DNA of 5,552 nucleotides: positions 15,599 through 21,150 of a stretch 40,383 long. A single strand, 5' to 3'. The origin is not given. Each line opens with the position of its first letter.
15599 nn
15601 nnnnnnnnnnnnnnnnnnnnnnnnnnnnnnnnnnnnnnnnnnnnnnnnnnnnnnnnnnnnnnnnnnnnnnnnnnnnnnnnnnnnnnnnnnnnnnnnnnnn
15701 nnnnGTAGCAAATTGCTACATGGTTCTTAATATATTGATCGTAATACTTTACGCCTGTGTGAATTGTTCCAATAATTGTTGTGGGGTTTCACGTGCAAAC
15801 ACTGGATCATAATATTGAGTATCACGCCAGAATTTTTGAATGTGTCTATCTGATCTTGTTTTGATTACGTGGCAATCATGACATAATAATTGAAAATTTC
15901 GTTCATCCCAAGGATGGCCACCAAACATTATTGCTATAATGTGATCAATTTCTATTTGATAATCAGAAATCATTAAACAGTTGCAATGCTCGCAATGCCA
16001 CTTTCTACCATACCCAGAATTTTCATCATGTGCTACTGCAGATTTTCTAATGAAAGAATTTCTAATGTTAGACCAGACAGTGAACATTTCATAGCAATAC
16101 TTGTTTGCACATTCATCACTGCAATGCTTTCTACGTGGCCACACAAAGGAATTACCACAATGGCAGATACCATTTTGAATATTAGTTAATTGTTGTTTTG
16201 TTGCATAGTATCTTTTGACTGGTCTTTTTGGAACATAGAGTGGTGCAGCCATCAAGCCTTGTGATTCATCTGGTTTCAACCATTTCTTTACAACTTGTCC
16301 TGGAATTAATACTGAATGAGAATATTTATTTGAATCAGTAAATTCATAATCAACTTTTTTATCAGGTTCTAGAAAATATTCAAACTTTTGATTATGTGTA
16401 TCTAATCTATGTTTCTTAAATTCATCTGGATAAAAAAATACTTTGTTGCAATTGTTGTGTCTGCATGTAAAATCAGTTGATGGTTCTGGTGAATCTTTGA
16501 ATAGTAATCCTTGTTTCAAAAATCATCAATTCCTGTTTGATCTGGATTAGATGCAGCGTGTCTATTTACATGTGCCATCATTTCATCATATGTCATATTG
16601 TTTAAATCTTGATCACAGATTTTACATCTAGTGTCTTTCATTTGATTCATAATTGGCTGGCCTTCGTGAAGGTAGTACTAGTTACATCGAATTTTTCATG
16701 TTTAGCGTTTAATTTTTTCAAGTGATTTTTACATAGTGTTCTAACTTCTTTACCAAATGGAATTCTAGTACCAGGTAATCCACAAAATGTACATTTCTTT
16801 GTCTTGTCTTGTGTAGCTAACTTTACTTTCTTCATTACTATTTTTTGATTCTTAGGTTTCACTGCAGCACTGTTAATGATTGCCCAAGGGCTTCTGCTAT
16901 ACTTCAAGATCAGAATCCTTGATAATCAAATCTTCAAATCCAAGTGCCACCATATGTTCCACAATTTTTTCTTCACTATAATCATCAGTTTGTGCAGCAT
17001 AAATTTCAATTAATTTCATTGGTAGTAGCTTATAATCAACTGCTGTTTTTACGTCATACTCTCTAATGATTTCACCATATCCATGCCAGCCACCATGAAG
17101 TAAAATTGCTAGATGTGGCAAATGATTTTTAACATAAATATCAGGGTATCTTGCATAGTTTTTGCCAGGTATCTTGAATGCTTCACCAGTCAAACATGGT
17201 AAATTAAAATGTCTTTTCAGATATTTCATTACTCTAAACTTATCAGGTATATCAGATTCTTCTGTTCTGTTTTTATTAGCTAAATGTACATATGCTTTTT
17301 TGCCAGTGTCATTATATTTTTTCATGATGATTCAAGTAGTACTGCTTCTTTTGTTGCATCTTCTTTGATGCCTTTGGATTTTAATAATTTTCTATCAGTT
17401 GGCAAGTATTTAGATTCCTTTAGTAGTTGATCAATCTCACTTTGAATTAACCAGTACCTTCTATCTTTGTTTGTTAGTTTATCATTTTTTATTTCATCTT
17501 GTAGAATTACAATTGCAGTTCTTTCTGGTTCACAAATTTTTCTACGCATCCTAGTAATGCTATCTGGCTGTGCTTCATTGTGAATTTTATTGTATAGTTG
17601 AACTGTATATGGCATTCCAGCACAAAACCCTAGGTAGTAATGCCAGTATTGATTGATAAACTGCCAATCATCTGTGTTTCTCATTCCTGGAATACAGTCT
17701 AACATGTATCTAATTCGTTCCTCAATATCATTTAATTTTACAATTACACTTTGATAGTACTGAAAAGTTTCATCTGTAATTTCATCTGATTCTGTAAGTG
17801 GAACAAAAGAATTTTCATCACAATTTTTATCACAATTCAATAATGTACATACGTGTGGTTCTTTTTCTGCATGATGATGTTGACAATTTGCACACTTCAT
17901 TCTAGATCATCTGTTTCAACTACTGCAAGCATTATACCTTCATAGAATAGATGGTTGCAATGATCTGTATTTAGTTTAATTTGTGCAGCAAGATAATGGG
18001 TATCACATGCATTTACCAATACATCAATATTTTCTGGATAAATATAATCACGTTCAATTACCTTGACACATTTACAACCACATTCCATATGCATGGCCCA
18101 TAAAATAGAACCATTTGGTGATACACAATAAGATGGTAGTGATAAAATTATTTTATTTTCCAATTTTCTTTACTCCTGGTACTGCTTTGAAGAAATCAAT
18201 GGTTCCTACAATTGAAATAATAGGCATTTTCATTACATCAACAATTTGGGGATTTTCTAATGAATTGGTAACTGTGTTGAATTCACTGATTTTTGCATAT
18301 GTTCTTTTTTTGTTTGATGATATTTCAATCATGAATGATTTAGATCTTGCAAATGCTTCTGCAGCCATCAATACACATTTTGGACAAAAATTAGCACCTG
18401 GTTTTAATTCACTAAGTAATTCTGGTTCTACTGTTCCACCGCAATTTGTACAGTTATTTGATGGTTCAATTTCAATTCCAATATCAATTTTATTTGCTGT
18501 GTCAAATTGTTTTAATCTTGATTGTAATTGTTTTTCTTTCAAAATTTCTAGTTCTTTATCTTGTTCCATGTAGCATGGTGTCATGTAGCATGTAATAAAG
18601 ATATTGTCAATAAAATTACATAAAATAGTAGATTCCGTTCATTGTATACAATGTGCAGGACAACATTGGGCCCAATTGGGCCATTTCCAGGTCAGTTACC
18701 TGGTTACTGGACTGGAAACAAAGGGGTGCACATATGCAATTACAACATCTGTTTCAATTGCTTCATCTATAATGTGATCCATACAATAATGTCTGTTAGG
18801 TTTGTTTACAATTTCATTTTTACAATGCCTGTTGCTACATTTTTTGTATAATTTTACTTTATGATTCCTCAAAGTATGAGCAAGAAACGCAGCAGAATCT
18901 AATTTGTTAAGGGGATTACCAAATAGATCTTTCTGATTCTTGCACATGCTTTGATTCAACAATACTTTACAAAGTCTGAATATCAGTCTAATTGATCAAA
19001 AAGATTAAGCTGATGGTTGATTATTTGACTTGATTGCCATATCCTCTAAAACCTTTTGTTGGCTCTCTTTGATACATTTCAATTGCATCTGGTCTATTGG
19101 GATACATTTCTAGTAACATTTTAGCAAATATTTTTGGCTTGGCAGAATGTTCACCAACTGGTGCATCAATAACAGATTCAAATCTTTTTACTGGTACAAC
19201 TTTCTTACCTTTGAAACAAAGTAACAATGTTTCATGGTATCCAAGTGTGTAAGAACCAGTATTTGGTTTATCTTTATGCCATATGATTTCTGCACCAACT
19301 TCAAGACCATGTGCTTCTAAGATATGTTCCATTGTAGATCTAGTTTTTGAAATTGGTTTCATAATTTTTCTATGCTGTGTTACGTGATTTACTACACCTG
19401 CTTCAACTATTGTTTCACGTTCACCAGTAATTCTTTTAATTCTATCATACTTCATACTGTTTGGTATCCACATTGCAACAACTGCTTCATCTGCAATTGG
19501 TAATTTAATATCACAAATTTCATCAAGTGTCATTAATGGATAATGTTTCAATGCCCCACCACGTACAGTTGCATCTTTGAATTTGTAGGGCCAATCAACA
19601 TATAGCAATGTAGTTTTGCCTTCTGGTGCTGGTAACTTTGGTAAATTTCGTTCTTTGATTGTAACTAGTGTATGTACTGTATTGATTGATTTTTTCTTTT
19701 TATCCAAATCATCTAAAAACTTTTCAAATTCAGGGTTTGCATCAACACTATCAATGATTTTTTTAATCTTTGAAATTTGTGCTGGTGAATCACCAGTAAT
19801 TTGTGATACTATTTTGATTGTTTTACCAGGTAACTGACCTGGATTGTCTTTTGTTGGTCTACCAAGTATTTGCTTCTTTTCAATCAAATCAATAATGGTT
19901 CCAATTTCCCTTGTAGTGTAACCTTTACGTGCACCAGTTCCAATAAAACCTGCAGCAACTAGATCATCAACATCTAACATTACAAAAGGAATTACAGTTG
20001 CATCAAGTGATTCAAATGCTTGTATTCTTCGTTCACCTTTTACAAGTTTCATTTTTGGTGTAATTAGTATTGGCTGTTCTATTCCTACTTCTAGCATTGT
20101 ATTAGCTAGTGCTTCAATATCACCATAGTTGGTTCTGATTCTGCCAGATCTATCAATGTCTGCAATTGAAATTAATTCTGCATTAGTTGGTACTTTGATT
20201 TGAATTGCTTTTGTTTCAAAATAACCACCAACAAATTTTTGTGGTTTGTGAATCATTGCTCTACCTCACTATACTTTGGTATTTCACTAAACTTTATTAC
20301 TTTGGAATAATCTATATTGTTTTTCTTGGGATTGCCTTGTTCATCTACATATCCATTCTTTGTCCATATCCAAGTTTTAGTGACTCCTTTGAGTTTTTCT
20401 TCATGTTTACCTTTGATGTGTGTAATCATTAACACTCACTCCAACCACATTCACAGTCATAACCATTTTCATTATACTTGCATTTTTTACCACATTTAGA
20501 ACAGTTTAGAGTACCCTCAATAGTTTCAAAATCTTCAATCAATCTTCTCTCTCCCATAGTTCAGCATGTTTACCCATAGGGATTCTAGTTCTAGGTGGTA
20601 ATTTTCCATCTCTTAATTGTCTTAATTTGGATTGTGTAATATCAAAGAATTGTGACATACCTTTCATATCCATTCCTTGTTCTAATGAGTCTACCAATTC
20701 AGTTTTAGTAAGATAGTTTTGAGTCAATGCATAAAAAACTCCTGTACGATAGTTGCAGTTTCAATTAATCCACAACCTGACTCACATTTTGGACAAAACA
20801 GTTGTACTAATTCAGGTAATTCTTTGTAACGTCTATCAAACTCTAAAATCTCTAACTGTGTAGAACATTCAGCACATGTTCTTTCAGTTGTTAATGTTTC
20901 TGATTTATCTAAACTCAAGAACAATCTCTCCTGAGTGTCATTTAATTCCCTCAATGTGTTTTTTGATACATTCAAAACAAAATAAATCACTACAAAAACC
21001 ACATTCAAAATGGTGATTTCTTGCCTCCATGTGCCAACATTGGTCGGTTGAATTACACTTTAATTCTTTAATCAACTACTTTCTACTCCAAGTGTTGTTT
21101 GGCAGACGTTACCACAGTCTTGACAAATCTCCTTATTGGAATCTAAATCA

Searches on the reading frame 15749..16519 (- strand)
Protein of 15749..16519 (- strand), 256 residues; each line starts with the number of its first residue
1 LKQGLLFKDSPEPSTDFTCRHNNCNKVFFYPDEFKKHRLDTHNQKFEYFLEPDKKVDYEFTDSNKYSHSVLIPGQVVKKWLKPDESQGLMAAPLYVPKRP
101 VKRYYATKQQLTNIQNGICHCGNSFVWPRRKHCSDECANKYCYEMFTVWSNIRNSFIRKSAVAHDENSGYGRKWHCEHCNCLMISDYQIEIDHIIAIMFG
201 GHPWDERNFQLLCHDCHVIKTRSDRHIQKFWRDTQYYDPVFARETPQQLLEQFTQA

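Call 37: search_protein_families(library=phrogs, proteins=[window:15749-16519:-], max_evalue=0.001)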
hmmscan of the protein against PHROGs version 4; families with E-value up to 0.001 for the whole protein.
window:15749-16519:- (256 aa): 11 families
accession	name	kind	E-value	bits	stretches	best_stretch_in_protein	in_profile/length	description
phrog_589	-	DNA, RNA and nucleotide metabolism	1.3e-10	42.4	1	172-227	90-145/179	HNH endonuclease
phrog_144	-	DNA, RNA and nucleotide metabolism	4.8e-08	33.8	1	95-231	16-143/175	HNH endonuclease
phrog_5956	-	DNA, RNA and nucleotide metabolism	6.5e-08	33.3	1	173-240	59-127/138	HNH endonuclease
phrog_333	-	DNA, RNA and nucleotide metabolism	2.3e-07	32.1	1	173-227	33-85/138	HNH endonuclease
phrog_7785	-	DNA, RNA and nucleotide metabolism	3.6e-06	28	1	181-233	73-124/147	HNH endonuclease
phrog_6050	-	DNA, RNA and nucleotide metabolism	3.8e-06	27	1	172-230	310-367/402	HNH endonuclease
phrog_119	-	DNA, RNA and nucleotide metabolism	3.3e-05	23.9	1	172-233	202-267/443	HNH endonuclease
phrog_338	-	DNA, RNA and nucleotide metabolism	0.00051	20.5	1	171-226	205-265/340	HNH endonuclease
phrog_1985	-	DNA, RNA and nucleotide metabolism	0.00073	20.5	0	206-226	108-128/184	HNH endonuclease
phrog_2323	-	DNA, RNA and nucleotide metabolism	0.00077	20.4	0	190-227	52-91/113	HNH endonuclease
phrog_7275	-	unknown function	0.001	20.3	0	189-223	7-40/67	-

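Call 78: search_protein_families(library=pfam, proteins=[window:15749-16519:-], max_evalue=0.01)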
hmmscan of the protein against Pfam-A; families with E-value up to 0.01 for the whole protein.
window:15749-16519:- (256 aa): 1 family
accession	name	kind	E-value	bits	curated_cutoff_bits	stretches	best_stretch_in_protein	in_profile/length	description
PF01844.29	HNH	-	1.9e-06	28.4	21.4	1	176-222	1-46/47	HNH endonuclease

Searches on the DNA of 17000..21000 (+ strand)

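Call 10: search_dna_similar(query=window:17000-21000:+, collection=phages, mode=distant, max_rows=25)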
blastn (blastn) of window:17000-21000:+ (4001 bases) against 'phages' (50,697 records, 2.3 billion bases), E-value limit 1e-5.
No match.

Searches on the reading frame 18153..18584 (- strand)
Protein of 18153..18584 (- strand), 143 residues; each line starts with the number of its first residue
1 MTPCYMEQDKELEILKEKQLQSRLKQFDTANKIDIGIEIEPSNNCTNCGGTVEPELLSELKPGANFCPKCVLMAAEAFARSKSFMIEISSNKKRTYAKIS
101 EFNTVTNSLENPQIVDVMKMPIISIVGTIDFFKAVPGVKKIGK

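Call 16: search_protein_families(library=pfam, proteins=[window:18153-18584:-], max_evalue=0.01)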
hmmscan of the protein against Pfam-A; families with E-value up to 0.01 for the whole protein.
window:18153-18584:- (143 aa): 1 family
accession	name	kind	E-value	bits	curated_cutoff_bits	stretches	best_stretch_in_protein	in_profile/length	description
PF13240.11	Zn_Ribbon_1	-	0.0037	17.5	25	0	59-70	8-19/23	zinc-ribbon domain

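Call 37: search_protein_families(library=phrogs, proteins=[window:18153-18584:-], max_evalue=0.001)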
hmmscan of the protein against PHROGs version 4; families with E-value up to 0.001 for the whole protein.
window:18153-18584:- (143 aa): 0 families

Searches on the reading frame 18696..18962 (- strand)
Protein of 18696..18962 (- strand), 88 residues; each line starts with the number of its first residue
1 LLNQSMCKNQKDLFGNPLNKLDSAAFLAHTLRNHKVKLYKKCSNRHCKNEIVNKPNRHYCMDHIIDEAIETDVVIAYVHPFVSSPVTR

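Call 16: search_protein_families(library=pfam, proteins=[window:18696-18962:-], max_evalue=0.01)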
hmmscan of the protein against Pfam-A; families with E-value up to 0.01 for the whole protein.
window:18696-18962:- (88 aa): 0 families

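Call 37: search_protein_families(library=phrogs, proteins=[window:18696-18962:-], max_evalue=0.001)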
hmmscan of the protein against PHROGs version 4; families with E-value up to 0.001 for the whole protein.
window:18696-18962:- (88 aa): 0 families
